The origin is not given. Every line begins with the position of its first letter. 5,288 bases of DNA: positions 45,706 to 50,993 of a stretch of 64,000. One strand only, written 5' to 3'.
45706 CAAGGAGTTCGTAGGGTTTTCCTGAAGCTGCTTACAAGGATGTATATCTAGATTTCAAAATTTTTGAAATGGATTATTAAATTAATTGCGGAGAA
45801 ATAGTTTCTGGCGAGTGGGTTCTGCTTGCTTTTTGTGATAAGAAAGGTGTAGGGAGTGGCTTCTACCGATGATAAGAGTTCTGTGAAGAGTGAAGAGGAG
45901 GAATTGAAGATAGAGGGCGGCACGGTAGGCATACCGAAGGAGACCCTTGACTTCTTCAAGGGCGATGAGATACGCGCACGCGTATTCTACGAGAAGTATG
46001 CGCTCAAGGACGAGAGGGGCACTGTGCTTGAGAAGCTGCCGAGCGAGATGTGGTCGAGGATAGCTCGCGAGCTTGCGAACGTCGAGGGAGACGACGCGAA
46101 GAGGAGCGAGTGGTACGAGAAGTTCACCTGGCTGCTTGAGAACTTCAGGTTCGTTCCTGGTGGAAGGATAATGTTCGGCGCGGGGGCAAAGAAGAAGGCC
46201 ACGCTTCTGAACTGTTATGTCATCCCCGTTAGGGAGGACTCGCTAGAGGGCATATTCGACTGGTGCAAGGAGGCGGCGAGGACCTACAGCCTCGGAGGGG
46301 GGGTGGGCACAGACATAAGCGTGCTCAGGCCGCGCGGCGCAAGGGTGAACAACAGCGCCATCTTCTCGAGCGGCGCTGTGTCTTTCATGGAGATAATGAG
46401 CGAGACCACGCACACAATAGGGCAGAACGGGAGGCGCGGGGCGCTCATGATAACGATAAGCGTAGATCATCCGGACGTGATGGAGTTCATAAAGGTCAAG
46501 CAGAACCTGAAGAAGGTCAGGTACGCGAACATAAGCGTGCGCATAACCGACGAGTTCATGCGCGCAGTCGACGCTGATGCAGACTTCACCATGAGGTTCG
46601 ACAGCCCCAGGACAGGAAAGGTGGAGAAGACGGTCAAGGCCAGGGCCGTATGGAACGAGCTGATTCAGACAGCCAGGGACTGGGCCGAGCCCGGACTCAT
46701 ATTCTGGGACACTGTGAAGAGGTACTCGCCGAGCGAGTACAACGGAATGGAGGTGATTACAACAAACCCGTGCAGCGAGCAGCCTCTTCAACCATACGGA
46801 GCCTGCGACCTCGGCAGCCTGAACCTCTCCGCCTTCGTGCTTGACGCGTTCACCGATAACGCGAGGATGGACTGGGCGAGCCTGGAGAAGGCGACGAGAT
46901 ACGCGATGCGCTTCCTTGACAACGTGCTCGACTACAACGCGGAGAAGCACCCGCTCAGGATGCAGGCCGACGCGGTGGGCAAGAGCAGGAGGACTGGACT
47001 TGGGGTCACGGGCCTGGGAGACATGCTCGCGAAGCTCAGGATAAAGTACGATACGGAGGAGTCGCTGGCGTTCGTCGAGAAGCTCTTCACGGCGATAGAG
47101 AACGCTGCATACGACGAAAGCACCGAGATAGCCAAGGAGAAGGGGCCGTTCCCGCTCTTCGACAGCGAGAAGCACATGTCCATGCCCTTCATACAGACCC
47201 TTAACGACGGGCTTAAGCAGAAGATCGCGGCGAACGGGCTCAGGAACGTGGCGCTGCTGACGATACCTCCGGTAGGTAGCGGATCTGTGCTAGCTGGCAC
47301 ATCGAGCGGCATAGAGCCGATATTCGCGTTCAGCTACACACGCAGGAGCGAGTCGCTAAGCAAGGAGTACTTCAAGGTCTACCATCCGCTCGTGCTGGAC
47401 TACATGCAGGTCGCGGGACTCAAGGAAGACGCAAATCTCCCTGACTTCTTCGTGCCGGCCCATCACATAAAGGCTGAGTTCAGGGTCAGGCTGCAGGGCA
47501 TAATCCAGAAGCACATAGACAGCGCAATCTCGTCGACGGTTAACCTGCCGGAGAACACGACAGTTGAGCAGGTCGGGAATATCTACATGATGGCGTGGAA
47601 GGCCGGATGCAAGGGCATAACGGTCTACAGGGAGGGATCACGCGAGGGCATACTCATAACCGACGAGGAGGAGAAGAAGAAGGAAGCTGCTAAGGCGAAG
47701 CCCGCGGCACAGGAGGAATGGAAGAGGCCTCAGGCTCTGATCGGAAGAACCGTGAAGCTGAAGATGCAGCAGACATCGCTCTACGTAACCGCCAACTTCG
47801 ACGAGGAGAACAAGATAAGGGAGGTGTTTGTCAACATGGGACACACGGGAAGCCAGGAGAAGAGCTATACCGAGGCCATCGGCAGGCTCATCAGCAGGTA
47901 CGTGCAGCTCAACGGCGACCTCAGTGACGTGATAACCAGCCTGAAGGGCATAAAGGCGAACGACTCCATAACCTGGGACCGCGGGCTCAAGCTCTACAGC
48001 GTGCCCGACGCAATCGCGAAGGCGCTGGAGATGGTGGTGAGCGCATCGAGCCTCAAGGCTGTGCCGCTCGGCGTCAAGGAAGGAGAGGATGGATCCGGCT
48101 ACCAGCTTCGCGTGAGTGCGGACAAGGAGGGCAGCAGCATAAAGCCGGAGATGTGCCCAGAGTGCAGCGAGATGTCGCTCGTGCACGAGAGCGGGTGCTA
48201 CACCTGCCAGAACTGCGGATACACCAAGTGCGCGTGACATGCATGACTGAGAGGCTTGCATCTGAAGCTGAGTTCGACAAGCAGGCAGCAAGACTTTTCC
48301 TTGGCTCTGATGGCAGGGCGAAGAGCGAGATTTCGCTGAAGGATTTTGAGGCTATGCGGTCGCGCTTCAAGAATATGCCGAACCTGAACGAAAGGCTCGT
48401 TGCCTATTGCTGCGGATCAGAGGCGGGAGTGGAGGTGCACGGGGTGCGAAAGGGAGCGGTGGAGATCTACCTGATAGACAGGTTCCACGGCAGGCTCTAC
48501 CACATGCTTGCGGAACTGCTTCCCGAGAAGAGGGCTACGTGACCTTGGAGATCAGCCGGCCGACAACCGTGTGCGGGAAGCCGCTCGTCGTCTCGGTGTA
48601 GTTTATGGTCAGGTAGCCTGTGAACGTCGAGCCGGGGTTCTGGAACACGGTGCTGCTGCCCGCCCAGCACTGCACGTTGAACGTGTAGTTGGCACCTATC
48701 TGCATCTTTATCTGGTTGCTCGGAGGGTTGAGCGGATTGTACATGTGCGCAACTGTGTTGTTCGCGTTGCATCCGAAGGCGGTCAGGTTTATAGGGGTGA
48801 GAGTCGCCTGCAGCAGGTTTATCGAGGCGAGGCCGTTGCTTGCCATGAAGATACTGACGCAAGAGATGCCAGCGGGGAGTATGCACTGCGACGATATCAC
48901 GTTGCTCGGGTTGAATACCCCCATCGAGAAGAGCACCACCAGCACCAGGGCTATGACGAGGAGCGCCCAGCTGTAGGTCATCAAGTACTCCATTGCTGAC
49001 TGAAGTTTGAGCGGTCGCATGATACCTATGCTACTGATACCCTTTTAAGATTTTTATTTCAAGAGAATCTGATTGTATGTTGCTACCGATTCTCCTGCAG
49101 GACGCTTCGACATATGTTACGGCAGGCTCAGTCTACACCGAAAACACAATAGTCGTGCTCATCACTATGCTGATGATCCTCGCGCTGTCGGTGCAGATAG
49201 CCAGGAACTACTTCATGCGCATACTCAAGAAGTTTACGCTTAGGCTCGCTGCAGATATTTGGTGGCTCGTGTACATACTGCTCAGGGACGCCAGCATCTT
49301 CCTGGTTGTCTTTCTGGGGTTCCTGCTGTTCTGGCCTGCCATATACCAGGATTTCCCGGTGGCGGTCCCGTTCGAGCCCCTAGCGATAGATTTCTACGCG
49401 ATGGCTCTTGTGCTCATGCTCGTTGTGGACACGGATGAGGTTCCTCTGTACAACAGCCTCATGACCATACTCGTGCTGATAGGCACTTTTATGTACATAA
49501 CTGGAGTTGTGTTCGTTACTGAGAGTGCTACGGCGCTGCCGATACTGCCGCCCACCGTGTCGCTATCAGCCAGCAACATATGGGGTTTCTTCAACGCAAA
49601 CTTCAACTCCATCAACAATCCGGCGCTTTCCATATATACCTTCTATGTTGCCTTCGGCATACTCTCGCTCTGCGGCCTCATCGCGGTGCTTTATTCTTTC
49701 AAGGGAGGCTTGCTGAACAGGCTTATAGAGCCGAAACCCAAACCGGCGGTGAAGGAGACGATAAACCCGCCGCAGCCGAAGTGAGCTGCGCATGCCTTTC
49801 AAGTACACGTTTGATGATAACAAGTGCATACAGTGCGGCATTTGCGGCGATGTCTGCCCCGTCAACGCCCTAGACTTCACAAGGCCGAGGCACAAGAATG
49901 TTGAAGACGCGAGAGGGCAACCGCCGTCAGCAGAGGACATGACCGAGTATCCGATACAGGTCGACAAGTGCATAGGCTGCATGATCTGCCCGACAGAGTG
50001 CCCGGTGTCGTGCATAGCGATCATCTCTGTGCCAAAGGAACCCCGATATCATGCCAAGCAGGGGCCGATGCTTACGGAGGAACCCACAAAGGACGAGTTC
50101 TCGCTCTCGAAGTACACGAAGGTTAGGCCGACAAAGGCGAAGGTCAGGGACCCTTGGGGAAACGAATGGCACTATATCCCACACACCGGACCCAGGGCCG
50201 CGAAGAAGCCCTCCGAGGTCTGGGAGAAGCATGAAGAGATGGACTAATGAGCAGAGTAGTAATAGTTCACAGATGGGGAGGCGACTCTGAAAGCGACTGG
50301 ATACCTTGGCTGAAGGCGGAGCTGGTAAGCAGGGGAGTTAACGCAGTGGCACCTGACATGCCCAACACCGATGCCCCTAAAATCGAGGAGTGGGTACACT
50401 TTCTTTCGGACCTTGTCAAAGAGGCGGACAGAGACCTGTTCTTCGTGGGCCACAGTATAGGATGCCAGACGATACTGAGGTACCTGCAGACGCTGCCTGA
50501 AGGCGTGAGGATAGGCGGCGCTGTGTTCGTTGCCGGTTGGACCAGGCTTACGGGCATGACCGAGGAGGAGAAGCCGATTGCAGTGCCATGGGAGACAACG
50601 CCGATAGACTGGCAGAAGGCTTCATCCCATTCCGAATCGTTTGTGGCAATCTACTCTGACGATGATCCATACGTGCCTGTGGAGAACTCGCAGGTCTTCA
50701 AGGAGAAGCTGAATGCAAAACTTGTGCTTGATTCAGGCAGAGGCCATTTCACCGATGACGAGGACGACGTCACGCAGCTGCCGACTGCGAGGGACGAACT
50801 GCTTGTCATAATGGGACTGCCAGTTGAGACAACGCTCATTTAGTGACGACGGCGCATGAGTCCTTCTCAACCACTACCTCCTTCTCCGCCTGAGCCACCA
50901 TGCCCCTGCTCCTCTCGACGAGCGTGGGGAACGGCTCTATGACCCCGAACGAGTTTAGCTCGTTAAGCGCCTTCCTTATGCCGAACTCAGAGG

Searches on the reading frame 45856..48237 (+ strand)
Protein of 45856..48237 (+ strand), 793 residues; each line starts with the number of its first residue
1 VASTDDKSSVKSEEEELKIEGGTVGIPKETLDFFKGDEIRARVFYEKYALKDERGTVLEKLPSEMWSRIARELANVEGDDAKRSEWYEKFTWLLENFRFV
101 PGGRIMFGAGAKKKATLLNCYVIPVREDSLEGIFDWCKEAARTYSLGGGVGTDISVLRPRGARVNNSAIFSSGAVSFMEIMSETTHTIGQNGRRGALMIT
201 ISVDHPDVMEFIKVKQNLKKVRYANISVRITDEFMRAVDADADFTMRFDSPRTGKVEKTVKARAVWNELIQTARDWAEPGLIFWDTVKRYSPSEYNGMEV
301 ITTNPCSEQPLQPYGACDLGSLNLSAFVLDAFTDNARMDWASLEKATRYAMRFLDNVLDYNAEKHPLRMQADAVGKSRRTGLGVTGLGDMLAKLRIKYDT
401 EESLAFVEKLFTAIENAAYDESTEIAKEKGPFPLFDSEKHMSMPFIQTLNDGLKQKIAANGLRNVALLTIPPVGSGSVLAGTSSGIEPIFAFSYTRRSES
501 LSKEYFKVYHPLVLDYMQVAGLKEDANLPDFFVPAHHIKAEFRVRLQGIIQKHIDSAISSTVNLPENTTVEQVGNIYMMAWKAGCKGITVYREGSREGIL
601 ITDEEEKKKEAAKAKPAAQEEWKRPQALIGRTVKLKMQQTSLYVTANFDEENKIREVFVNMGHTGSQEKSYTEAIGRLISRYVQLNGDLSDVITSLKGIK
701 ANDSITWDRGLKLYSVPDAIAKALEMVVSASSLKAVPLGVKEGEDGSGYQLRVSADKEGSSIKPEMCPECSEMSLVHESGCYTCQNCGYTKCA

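Call 9: search_protein_families(library=pfam, max_evalue=0.001, proteins=[window:45856-48237:+])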
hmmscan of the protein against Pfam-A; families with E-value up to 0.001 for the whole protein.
window:45856-48237:+ (793 aa): 3 families
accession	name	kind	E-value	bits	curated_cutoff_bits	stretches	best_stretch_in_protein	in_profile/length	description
PF02867.20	Ribonuc_red_lgC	-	1.9e-108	363.8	23.9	1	119-591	2-523/523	Ribonucleotide reductase, barrel domain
PF12637.14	TSCPD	-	1.2e-17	64.4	22.8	1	638-726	12-86/88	TSCPD domain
PF00317.26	Ribonuc_red_lgN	-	2.7e-16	59.8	28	1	38-113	5-76/77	Ribonucleotide reductase, all-alpha domain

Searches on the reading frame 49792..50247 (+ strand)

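Call 81: search_protein_families(library=pfam, max_evalue=0.01, proteins=[window:49792-50247:+])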
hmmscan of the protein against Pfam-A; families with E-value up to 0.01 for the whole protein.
window:49792-50247:+ (151 aa): 12 families
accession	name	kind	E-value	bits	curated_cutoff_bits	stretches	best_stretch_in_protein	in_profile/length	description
PF00037.32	Fer4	-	2.1e-10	40.4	21.1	1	6-27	2-23/24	4Fe-4S binding domain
PF12838.12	Fer4_7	-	2.1e-09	38.2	27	1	11-73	1-51/52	4Fe-4S dicluster domain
PF13237.11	Fer4_10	-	1.5e-07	31.7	25.5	1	6-71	3-53/53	4Fe-4S dicluster domain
PF12797.12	Fer4_2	-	2.1e-07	30.9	24.5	1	6-24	4-22/22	4Fe-4S binding domain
PF13183.11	Fer4_8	-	2.3e-07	31.7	27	1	10-73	3-67/68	4Fe-4S dicluster domain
PF12837.12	Fer4_6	-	2.3e-07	30.9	25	1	6-27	3-24/24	4Fe-4S binding domain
PF13534.11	Fer4_17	-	3.4e-07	31.2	22.2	1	11-72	1-58/61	4Fe-4S dicluster domain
PF13187.11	Fer4_9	-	8.5e-07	29.3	27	1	11-75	1-52/52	4Fe-4S dicluster domain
PF14697.11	Fer4_21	-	9.5e-07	29.3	35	1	8-76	4-58/59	4Fe-4S dicluster domain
PF13484.11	Fer4_16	-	1.2e-05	26.4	30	1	11-72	1-65/66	4Fe-4S double cluster binding domain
PF25160.1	LdpA_Fe-S-bd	-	0.001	19.2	27.6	0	9-28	25-44/49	LdpA Fe-S cluster-binding domain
PF12800.12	Fer4_4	-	0.0046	17.6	24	0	10-24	2-16/17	4Fe-4S binding domain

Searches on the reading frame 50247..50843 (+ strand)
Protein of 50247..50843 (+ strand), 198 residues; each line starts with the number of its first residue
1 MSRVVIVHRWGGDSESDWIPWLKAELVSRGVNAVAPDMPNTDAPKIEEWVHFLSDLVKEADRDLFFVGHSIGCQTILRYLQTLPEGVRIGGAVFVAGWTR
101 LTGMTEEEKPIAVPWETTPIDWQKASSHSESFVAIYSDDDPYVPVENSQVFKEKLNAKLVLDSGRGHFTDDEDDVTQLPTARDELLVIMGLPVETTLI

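Call 81: search_protein_families(library=pfam, max_evalue=0.01, proteins=[window:50247-50843:+])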
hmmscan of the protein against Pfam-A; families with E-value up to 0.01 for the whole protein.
window:50247-50843:+ (198 aa): 6 families
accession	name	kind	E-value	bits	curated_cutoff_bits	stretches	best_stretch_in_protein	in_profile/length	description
PF06821.19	Ser_hydrolase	-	5.5e-22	78.9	22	1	4-172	1-158/172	Serine hydrolase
PF12697.13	Abhydrolase_6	-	2e-09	38.9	26.3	1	4-104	1-101/217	Alpha/beta hydrolase family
PF00561.26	Abhydrolase_1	-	7.6e-07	29.5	25.8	0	4-97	3-102/245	alpha/beta hydrolase fold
PF10230.15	LIDHydrolase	-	6.7e-06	26.5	27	1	46-88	65-111/262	Lipid-droplet associated hydrolase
PF08538.16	DUF1749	-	0.0022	17.6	24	1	42-92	83-137/299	Protein of unknown function (DUF1749)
PF12146.15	Hydrolase_4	-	0.0063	16.3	27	0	58-103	72-115/239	Serine aminopeptidase, S33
